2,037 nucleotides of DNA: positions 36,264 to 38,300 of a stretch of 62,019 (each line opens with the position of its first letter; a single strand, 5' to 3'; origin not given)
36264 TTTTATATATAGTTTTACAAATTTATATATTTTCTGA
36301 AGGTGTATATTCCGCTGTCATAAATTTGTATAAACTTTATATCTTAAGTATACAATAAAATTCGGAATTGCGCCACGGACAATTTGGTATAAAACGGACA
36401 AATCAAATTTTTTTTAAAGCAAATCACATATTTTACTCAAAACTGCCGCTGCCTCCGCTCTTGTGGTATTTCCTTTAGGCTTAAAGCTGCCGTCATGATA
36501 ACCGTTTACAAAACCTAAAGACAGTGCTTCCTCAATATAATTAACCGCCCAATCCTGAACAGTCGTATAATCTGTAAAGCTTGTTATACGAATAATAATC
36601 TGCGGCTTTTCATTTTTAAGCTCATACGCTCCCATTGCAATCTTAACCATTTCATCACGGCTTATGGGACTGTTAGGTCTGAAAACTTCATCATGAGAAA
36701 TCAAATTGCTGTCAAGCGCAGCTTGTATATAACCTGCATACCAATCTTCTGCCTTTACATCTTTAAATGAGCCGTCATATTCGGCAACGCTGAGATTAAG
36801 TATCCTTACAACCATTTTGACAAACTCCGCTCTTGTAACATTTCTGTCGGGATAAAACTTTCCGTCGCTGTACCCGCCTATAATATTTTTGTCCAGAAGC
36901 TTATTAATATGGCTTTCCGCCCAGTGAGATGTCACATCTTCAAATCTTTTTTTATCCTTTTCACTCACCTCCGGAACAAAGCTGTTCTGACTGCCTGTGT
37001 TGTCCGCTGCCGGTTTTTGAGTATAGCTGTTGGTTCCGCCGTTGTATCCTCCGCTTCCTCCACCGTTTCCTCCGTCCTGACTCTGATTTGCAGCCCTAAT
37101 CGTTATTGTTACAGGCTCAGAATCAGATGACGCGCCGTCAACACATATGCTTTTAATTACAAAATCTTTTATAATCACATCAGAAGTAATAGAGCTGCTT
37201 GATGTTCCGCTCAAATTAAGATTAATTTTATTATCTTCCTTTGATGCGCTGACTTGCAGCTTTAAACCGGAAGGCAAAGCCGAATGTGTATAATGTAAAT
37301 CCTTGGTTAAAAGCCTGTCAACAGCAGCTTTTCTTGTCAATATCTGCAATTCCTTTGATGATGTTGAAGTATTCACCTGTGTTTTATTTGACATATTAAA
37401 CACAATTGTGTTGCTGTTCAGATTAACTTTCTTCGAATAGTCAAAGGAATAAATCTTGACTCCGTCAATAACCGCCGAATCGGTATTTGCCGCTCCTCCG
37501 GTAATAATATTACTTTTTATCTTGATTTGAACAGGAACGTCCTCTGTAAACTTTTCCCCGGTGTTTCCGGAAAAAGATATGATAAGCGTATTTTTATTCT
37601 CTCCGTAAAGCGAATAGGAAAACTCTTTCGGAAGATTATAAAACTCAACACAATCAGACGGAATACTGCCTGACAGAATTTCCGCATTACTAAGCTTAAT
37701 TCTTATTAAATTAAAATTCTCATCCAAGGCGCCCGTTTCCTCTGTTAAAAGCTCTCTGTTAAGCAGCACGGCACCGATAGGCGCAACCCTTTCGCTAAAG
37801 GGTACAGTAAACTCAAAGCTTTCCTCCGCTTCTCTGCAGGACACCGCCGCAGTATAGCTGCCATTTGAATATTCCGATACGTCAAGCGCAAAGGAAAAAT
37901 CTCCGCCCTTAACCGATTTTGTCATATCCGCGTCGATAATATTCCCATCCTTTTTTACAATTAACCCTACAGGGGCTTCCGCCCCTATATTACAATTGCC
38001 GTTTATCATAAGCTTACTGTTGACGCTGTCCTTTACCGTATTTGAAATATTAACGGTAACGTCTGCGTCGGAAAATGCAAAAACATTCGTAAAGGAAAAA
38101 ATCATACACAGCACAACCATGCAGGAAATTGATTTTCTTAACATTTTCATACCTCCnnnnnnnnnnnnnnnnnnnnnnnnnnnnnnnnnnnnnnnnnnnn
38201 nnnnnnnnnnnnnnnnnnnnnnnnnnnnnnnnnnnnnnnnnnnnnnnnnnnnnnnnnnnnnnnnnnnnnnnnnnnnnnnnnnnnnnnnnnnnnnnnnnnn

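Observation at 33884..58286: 24-kb operon of eight secreted giant proteins (three parallel beta-helix enzymes interleaved with SLH anchors) behind an LplABC-type importer: an uncharacterised Gram-positive surface glycan-processing apparatus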

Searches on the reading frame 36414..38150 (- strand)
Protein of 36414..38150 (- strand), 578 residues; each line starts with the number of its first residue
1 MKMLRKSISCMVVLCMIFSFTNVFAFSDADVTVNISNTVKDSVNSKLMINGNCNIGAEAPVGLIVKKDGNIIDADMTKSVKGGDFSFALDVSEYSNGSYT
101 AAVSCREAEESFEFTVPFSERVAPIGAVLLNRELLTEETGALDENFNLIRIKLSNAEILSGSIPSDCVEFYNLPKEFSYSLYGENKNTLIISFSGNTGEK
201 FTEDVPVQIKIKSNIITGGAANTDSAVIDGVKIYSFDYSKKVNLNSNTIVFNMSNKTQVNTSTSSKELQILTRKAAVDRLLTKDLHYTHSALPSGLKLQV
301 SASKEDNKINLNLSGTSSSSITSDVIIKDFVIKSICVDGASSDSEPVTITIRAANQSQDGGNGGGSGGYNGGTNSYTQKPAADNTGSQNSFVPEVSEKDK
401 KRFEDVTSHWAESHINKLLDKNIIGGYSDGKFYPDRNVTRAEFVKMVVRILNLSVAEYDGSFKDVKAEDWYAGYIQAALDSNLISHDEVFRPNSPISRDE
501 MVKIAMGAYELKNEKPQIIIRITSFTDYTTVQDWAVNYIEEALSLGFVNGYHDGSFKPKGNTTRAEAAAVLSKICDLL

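Call 4: search_protein_families(library=pfam, proteins=[window:36414-38150:-], max_evalue=0.01)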
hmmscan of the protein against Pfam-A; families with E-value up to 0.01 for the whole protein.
window:36414-38150:- (578 aa): 1 family
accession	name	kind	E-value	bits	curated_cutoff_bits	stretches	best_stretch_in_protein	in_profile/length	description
PF00395.25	SLH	-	4.3e-42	142.3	20.8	3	402-443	1-43/44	S-layer homology domain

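Call 5: search_protein_families(library=ncbifam, proteins=[window:36414-38150:-], max_evalue=0.01)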
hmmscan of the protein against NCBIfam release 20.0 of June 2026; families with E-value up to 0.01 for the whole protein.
window:36414-38150:- (578 aa): 1 family
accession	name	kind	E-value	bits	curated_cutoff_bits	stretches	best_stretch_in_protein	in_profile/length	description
NF033190.2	inl_like_NEAT_1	exception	6.2e-13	47.9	1275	0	536-577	652-693/754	NEAT domain-containing leucine-rich repeat protein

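Call 56: search_protein_families(library=pfam, proteins=[window:36414-38150:-], max_evalue=5)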
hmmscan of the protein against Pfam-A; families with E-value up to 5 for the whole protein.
window:36414-38150:- (578 aa): 3 families
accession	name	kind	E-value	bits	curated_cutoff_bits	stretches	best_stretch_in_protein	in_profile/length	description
PF00395.25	SLH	-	4.3e-42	142.3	20.8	3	402-443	1-43/44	S-layer homology domain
PF10646.14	Germane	-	0.088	13.8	23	1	272-316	30-78/117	Sporulation and spore germination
PF14285.11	DUF4367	-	1.4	9.8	22.1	0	168-255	2-89/110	Domain of unknown function (DUF4367)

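Call 84: find_homologous_proteins(query=window:36414-38150:-, max_evalue=1e-20)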
Query window:36414-38150:- (578 aa): 7 proteins with E <= 1e-20 among 8000 candidates.
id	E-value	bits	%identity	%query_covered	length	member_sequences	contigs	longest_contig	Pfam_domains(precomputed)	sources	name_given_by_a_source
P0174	0.0e+0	1266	100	100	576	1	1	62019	PF18683.8,PF00395.26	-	-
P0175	6.8e-27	113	36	30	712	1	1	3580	PF16410.11,PF23197.2,PF00395.26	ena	-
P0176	1.2e-26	112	38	30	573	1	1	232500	PF00395.26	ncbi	-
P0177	1.8e-25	108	38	30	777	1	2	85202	PF00395.26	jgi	jgi:hypothetical protein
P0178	1.4e-24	105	37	30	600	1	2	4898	PF07538.17,PF01520.24,PF00395.26,PF08239.18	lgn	-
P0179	2.9e-24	104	36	26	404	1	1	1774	PF09479.17,PF00395.26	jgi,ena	-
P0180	3.6e-24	104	34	31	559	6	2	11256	PF01520.24,PF00395.26,PF08239.18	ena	-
